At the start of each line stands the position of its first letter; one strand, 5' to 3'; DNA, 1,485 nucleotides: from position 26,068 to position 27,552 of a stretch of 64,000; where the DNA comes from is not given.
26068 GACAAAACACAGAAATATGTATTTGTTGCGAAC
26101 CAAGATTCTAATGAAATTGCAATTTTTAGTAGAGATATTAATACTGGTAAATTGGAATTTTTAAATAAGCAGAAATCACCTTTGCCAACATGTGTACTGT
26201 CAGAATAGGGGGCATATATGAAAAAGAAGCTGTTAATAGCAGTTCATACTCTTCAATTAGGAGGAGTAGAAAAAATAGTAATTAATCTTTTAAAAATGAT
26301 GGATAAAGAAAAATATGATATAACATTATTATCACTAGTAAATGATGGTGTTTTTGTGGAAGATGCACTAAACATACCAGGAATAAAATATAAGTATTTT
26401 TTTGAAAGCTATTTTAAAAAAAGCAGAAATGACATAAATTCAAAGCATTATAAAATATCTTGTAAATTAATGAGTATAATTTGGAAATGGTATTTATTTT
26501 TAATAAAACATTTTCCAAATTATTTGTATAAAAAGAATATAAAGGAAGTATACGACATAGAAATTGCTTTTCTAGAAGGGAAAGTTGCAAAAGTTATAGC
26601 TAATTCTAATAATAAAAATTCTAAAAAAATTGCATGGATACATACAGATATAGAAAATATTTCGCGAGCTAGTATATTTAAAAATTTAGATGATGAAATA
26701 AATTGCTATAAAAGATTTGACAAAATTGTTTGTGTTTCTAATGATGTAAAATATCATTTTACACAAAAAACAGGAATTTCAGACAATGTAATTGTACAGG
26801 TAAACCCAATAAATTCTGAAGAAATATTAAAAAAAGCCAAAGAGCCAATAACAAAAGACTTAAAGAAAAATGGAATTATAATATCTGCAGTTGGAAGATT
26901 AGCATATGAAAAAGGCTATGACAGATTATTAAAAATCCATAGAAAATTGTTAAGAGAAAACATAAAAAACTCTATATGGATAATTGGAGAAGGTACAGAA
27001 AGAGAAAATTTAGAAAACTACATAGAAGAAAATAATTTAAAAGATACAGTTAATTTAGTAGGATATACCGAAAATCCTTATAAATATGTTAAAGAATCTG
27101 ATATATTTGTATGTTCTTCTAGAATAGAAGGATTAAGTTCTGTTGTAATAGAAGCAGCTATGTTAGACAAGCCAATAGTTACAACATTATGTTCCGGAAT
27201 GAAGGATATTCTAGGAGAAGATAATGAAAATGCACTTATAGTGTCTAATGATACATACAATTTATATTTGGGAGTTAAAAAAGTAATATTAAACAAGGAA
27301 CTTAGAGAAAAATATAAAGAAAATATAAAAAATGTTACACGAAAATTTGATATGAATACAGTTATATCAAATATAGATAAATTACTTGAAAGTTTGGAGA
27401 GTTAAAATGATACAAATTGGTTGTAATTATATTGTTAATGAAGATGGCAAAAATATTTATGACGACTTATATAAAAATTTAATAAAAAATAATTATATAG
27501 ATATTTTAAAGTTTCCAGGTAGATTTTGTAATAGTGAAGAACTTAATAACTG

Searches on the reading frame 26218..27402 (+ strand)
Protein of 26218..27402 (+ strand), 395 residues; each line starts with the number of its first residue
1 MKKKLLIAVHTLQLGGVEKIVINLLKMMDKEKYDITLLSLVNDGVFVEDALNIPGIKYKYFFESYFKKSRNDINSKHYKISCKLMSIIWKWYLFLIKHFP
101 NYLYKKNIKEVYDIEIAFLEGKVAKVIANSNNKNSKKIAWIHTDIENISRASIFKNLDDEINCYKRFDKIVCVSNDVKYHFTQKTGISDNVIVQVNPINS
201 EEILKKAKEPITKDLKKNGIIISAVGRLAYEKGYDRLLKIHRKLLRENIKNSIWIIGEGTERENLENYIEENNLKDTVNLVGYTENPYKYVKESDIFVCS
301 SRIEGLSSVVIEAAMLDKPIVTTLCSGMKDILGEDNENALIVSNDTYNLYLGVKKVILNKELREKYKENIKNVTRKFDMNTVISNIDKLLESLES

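Call 14: search_protein_families(library=pfam, proteins=[window:26218-27402:+], max_evalue=0.001)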
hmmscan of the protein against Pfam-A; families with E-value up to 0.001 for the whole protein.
window:26218-27402:+ (395 aa): 4 families
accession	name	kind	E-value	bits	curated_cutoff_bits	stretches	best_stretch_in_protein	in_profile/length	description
PF00534.26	Glycos_transf_1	-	1e-30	106.9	26.4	1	213-372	9-171/172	Glycosyl transferases group 1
PF13692.12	Glyco_trans_1_4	-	2e-22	80.4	27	1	221-346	3-129/142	Glycosyl transferases group 1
PF20706.3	GT4-conflict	-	7.2e-07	28.9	26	1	121-339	93-327/385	Family 4 Glycosyltransferase in conflict systems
PF13439.12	Glyco_transf_4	-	9.1e-06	26.2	28.5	0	153-201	122-169/170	Glycosyltransferase Family 4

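Call 28: search_protein_families(library=ncbifam, proteins=[window:26218-27402:+], max_evalue=0.001)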
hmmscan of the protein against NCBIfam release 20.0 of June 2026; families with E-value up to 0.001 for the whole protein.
window:26218-27402:+ (395 aa): 25 families
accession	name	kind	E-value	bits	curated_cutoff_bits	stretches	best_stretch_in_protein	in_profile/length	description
NF050063.1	ProtGlycPglJ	equivalog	1.6e-34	119.7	500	1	3-384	2-357/363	N-acetylgalactosamine-N,N'-diacetylbacillosaminyl-diphospho-undecaprenol 4-alpha-N-acetylgalactosaminyltransferase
TIGR03088.1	stp2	hypoth_equivalog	1.5e-26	93.4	409.05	1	7-391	6-371/374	TIGR03088 family PEP-CTERM/XrtA system glycosyltransferase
NF041876.1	EPS_EpsE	equivalog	6.9e-19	68.4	400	1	189-380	186-383/389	exopolysaccharide biosynthesis GT4 family glycosyltransferase EpsE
NF047684.1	TeichurnBiosyTuaC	equivalog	2.9e-18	66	550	1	165-382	163-378/391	teichuronic acid biosynthesis protein TuaC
TIGR03999.1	thiol_BshA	equivalog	5.7e-18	65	273.7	1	123-392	102-372/375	N-acetyl-alpha-D-glucosaminyl L-malate synthase BshA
TIGR04157.1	glyco_rSAM_CFB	subfamily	2.8e-17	62.8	400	1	20-356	19-362/406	TIGR04157 family glycosyltransferase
NF007396.0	PRK09922.1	equivalog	1.1e-15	57.4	385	1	13-393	14-358/361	lipopolysaccharide 1,6-galactosyltransferase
NF050056.1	ProtGlycPglH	equivalog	3.6e-14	52.6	600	1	104-391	77-351/354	GalNAc-alpha-(1->4)-GalNAc-alpha-(1->3)-diNAcBac-PP-undecaprenol alpha-1,4-N-acetyl-D-galactosaminyltransferase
NF049988.1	MGlcDAGSynMgs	equivalog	4.2e-12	46.1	400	1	165-393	164-387/398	alpha-monoglucosyldiacylglycerol synthase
NF047881.1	glyco_SdgB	exception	1.6e-11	43.6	800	1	126-390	230-493/496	serine-aspartate repeat adhesin O-glycosyltransferase SdgB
NF047880.1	glyco_SdgA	exception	2.1e-11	43.1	800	1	95-390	205-487/488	serine-aspartate repeat adhesin O-glycosyltransferase SdgA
TIGR04005.1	wcaL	equivalog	1.1e-09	37.6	537.6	1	136-392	144-405/406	colanic acid biosynthesis glycosyltransferase WcaL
NF011726.0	PRK15179.1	equivalog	9.4e-09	34.1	733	1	223-337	521-635/694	Vi polysaccharide biosynthesis protein TviE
NF038295.1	EPS_HpsP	equivalog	2.6e-08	33.3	550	1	195-382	182-376/388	hormogonium polysaccharide biosynthesis glycosyltransferase HpsP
TIGR04348.1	TIGR04348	equivalog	2.6e-07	30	300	1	211-377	129-295/310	selenoneine biosynthesis selenosugar synthase SenB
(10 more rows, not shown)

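Call 29: search_solved_structures(query=window:26218-27402:+, max_evalue=0.001)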
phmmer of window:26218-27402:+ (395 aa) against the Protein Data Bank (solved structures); distinct sequences matched with E-value up to 0.001: 15.
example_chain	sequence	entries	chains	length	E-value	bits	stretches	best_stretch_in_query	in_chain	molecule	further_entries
8qoy_A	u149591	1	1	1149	7.7e-22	81.2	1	133-355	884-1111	TagF-like capsule polymerase Cps3D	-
7qnt_AAA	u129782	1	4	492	1.8e-15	60.3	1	98-365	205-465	TarM(Se)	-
7qd7_AAA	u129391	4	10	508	1.8e-15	60.3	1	99-365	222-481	TarM(Se)_G117R | TarM(Se)_G117R-4RboP | TarM(Se)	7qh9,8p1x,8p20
4wac_A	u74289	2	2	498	9.5e-10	41.4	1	32-382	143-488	Glycosyl transferase, group 1 family protein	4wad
4x7m_A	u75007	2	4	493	1.2e-09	41.2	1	32-382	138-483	TarM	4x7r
4x6l_A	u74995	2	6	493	1.2e-09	41.1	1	32-382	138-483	TarM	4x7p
6eji_A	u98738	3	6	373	3.7e-08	36.2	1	212-385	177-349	WlaC protein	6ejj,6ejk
7ec7_A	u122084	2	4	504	2.4e-07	33.5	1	135-385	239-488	Glycosyl transferase, group 1 family protein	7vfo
7ec1_A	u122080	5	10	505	2.4e-07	33.5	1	135-385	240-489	Glycosyl transferase, group 1 family protein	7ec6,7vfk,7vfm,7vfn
7ec3_A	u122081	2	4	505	2.4e-07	33.5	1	135-385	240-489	Glycosyl transferase, group 1 family protein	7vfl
5n7z_A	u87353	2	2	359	2.4e-05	26.9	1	161-359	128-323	Lipopolysaccharide 1,6-galactosyltransferase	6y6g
5n80_A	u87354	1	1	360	2.5e-05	26.9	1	161-359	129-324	Lipopolysaccharide 1,6-galactosyltransferase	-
6y6i_A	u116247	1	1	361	2.5e-05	26.9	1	161-359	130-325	Lipopolysaccharide 1,6-galactosyltransferase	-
6kih_A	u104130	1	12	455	0.00012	24.6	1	252-359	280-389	Tll1590 protein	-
5i45_A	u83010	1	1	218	0.00079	22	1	222-389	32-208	Glycosyl transferases group 1 family protein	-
